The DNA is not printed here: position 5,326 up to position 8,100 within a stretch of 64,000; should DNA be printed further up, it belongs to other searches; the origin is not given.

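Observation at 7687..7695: A9 homopolymer inside the island usher gene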

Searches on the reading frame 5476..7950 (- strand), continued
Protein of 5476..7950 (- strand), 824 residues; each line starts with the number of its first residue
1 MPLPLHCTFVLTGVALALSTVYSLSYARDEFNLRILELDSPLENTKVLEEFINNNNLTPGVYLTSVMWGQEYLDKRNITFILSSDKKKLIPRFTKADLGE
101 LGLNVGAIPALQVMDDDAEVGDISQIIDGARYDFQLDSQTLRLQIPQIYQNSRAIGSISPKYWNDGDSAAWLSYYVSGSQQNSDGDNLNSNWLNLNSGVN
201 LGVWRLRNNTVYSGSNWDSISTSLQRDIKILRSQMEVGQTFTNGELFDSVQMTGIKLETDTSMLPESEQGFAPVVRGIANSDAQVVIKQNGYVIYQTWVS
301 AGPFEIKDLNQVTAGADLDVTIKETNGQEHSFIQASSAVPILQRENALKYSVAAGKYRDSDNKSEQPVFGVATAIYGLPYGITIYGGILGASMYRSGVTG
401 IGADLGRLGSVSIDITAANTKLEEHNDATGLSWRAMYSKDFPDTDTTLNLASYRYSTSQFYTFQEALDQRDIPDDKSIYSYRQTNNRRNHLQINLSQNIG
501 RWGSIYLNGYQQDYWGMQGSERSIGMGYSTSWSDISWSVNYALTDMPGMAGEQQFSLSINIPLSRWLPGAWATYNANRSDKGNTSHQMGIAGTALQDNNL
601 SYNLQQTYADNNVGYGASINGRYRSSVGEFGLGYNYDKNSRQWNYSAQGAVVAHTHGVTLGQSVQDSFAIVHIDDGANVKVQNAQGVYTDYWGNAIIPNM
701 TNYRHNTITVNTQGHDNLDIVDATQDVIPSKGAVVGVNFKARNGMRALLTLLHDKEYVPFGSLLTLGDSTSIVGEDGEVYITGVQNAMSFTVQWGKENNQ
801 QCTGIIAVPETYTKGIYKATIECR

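Call 25: find_encoding_contigs(protein=P0001, flank=10000, max_places=6)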
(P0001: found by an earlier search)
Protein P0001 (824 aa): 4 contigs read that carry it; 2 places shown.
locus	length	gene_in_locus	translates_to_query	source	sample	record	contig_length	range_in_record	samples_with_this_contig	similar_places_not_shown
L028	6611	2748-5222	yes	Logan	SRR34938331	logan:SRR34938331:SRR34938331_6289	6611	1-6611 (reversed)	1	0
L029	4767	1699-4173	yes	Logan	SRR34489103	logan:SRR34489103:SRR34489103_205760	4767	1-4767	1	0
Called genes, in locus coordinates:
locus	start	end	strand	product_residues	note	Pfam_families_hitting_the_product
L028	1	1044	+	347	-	?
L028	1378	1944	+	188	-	PF00419:Fimbrial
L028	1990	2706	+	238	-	PF00345:PapD_N, PF02753:PapD_C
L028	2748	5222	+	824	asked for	PF13954:PapC_N, PF00577:Usher, PF13953:PapC_C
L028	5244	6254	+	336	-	PF00419:Fimbrial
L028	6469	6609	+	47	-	?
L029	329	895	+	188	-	PF00419:Fimbrial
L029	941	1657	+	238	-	PF00345:PapD_N, PF02753:PapD_C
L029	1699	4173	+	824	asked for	PF13954:PapC_N, PF00577:Usher, PF13953:PapC_C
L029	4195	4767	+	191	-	?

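Call 42: find_encoding_contigs(protein=P0008, flank=10000, max_places=6)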
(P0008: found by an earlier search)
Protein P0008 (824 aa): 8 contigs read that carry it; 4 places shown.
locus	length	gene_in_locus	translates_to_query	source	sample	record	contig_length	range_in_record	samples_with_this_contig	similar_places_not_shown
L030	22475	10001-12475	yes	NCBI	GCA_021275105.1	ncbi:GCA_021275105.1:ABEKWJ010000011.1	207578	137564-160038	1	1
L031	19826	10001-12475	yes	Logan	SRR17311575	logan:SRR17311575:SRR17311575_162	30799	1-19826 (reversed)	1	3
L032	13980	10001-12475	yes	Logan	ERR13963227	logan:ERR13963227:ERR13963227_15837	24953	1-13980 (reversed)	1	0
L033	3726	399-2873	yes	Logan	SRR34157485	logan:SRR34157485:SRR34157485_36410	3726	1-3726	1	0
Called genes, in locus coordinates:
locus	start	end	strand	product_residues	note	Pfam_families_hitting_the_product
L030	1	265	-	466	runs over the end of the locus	PF01743:PolyA_pol, PF12627:PolyA_pol_RNAbd, PF12626:PolyA_pol_arg_C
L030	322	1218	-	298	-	PF00749:tRNA-synt_1c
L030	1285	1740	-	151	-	PF21157:DksA_N, PF01258:zf-dskA_traR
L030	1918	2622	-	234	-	PF17746:SfsA_N, PF03749:SfsA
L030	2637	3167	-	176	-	PF02834:LigT_PEase, PF13563:2_5_RNA_ligase2, PF02834:LigT_PEase (weak)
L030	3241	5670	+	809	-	PF00270:DEAD, PF00271:Helicase_C, PF24473:CON_HrpB, PF08482:HrpB_C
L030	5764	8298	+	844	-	PF14812:PBP1_TM, PF14814:UB2H, PF00912:Transgly, PF00905:Transpeptidase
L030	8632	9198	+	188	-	PF00419:Fimbrial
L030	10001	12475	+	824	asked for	PF13954:PapC_N, PF00577:Usher, PF13953:PapC_C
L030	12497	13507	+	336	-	PF00419:Fimbrial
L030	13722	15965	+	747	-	PF07715:Plug, PF00593:TonB_dep_Rec_b-barrel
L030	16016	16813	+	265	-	PF00005:ABC_tran, PF02463:SMC_N (faint), PF13304:AAA_21 (faint)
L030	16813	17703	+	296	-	PF01497:Peripla_BP_2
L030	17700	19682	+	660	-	PF01032:FecCD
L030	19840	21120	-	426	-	PF00202:Aminotran_3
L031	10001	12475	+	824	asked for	PF13954:PapC_N, PF00577:Usher, PF13953:PapC_C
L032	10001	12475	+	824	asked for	PF13954:PapC_N, PF00577:Usher, PF13953:PapC_C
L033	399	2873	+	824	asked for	PF13954:PapC_N, PF00577:Usher, PF13953:PapC_C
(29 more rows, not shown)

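Call 43: find_encoding_contigs(protein=P0020, flank=10000, max_places=4)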
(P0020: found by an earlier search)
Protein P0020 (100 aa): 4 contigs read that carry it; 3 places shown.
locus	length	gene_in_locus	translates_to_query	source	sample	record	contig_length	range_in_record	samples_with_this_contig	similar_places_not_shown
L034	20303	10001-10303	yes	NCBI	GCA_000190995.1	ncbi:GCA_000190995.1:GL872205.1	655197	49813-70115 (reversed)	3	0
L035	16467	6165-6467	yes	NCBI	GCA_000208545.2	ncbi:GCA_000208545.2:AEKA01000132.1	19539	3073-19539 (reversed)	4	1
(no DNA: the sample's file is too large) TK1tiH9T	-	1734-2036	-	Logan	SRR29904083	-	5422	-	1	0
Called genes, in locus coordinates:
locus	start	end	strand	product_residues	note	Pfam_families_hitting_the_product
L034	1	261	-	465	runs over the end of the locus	PF01743:PolyA_pol, PF12627:PolyA_pol_RNAbd, PF12626:PolyA_pol_arg_C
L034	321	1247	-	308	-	PF00749:tRNA-synt_1c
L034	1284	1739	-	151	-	PF21157:DksA_N, PF01258:zf-dskA_traR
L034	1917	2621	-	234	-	PF17746:SfsA_N, PF03749:SfsA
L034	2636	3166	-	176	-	PF02834:LigT_PEase, PF13563:2_5_RNA_ligase2, PF02834:LigT_PEase (weak)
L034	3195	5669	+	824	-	PF00270:DEAD, PF00271:Helicase_C, PF24473:CON_HrpB, PF08482:HrpB_C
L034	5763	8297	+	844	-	PF14812:PBP1_TM, PF14814:UB2H, PF00912:Transgly, PF00905:Transpeptidase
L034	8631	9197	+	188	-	PF00419:Fimbrial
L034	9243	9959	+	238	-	PF00345:PapD_N, PF02753:PapD_C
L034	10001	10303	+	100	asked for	PF13954:PapC_N (weak)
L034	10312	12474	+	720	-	PF13954:PapC_N, PF00577:Usher, PF13953:PapC_C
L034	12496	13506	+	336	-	PF00419:Fimbrial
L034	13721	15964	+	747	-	PF07715:Plug, PF00593:TonB_dep_Rec_b-barrel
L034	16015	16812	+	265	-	PF00005:ABC_tran, PF02463:SMC_N (faint), PF13304:AAA_21 (faint)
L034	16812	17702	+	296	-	PF01497:Peripla_BP_2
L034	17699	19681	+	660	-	PF01032:FecCD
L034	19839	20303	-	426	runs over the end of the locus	PF00202:Aminotran_3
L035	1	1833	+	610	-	PF00271:Helicase_C, PF24473:CON_HrpB, PF08482:HrpB_C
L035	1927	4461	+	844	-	PF14812:PBP1_TM, PF14814:UB2H, PF00912:Transgly, PF00905:Transpeptidase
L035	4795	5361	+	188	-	PF00419:Fimbrial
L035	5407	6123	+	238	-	PF00345:PapD_N, PF02753:PapD_C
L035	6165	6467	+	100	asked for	PF13954:PapC_N (weak)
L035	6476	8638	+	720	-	PF13954:PapC_N, PF00577:Usher, PF13953:PapC_C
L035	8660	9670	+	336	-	PF00419:Fimbrial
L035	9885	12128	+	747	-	PF07715:Plug, PF00593:TonB_dep_Rec_b-barrel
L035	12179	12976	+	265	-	PF00005:ABC_tran, PF02463:SMC_N (faint), PF13304:AAA_21 (faint)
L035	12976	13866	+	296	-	PF01497:Peripla_BP_2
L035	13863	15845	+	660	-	PF01032:FecCD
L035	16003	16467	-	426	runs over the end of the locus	PF00202:Aminotran_3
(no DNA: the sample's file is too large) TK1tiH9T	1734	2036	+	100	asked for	PF13954:PapC_N (weak)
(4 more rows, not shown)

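Call 44: find_encoding_contigs(protein=P0021, flank=10000, max_places=4)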
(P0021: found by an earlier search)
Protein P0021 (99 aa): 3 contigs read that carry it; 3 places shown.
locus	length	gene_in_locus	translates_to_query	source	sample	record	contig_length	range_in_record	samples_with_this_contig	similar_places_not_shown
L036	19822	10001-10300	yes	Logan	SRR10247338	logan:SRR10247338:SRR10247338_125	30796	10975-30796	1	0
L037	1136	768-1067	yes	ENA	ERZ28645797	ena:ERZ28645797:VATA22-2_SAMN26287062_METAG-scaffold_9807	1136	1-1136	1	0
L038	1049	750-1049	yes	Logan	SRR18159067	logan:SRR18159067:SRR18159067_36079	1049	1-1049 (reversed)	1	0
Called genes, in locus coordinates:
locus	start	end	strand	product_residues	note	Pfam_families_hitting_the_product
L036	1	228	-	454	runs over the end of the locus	PF01743:PolyA_pol, PF12627:PolyA_pol_RNAbd, PF12626:PolyA_pol_arg_C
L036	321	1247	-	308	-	PF00749:tRNA-synt_1c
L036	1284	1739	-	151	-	PF21157:DksA_N, PF01258:zf-dskA_traR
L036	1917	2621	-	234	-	PF17746:SfsA_N, PF03749:SfsA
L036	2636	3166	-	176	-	PF02834:LigT_PEase, PF13563:2_5_RNA_ligase2, PF02834:LigT_PEase (weak)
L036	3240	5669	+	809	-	PF00270:DEAD, PF00271:Helicase_C, PF24473:CON_HrpB, PF08482:HrpB_C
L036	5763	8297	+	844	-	PF14812:PBP1_TM, PF14814:UB2H, PF00912:Transgly, PF00905:Transpeptidase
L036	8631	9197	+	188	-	PF00419:Fimbrial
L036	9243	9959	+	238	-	PF00345:PapD_N, PF02753:PapD_C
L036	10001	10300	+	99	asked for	-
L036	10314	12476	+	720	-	PF13954:PapC_N, PF00577:Usher, PF13953:PapC_C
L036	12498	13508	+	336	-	PF00419:Fimbrial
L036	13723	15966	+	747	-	PF07715:Plug, PF00593:TonB_dep_Rec_b-barrel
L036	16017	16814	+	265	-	PF00005:ABC_tran, PF02463:SMC_N (faint), PF13304:AAA_21 (faint)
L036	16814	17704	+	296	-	PF01497:Peripla_BP_2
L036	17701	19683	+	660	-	PF01032:FecCD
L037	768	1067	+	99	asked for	-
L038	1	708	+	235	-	?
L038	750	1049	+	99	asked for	?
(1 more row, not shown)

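Call 45: find_encoding_contigs(protein=P0022, flank=10000, max_places=4)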
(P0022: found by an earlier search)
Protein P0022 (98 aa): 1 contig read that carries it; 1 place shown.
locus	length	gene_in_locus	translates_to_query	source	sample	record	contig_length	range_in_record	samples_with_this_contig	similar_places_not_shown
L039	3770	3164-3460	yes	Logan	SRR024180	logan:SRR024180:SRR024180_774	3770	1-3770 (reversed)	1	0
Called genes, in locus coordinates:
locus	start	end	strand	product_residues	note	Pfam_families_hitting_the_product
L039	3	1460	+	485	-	?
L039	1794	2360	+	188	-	PF00419:Fimbrial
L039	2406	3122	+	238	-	PF00345:PapD_N, PF02753:PapD_C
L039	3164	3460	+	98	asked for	-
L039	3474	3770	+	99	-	?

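Call 49: find_related_loci(query=A2, collection=genome_contigs, flank=3000)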
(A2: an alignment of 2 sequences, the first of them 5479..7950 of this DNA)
Query A2 (824 aa) in genome_contigs; peptide patterns used: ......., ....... (x = any residue, [..] = any of these).
77 stretches matched a pattern; 1 encode a relative of the query (tblastn E <= 1e-3); 1 distinct loci.
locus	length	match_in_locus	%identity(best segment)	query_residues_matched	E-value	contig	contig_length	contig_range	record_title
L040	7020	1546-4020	86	1-824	0e+0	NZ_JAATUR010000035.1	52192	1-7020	Escherichia coli strain SCPM-O-B-8794 35length=52192, whole genome shotgun sequence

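Call 70: search_protein_families(library=ncbifam, proteins=[window:5479-7950:-])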
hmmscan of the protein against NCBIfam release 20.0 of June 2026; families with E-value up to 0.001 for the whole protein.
window:5479-7950:- (824 aa): 15 families
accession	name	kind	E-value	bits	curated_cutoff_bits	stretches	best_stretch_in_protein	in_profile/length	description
NF011754.0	PRK15207.1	equivalog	2.5e-204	680.9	1271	1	10-823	14-841/842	outer membrane usher protein LpfC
NF011740.0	PRK15193.1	equivalog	6.8e-192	639.6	995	1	11-823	17-876/877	fimbrial biogenesis usher protein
NF011745.0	PRK15198.1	subfamily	2.8e-163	545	975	1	7-812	4-843/860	outer membrane usher protein FimD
NF011822.1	PRK15294.1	equivalog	6.2e-143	477.6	1397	1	25-810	26-830/845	fimbrial outer membrane usher protein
NF011769.0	PRK15223.1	equivalog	4e-139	464.8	1105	1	53-821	44-833/836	fimbrial biogenesis outer membrane usher protein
NF011826.0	PRK15298.1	equivalog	2.2e-133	446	1422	1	14-797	16-823/848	fimbrial outer membrane usher protein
NF007337.0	PRK09828.1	equivalog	6.2e-123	411.6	830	1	24-813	22-849/865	outer membrane usher protein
NF011784.0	PRK15248.1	equivalog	5.6e-105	352.1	996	2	52-542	48-540/853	fimbrial outer membrane usher protein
NF011763.0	PRK15217.1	subfamily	1.1e-102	344.8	933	1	42-803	36-810/826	fimbrial biogenesis outer membrane usher protein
NF011774.0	PRK15235.1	exception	2.5e-96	323.8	1191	1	9-811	9-801/814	SEF14/SEF18 fimbria usher protein SefC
NF011760.0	PRK15213.1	equivalog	5.1e-86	289.3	752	1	10-763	9-742/796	PefC/AfrB family outer membrane usher protein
NF011812.0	PRK15284.1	subfamily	3.2e-80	270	972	1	12-803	14-824/881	outer membrane usher protein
NF011791.0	PRK15255.1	equivalog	2.1e-70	237.8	1289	1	131-818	123-823/829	fimbrial outer membrane usher protein StdB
NF011832.0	PRK15304.1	subfamily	5.8e-60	203.2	723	1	161-817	147-792/801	fimbrial biogenesis usher protein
NF011804.0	PRK15273.1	equivalog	1.4e-55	188.5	1371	1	11-815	14-829/899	fimbrial biogenesis outer membrane usher protein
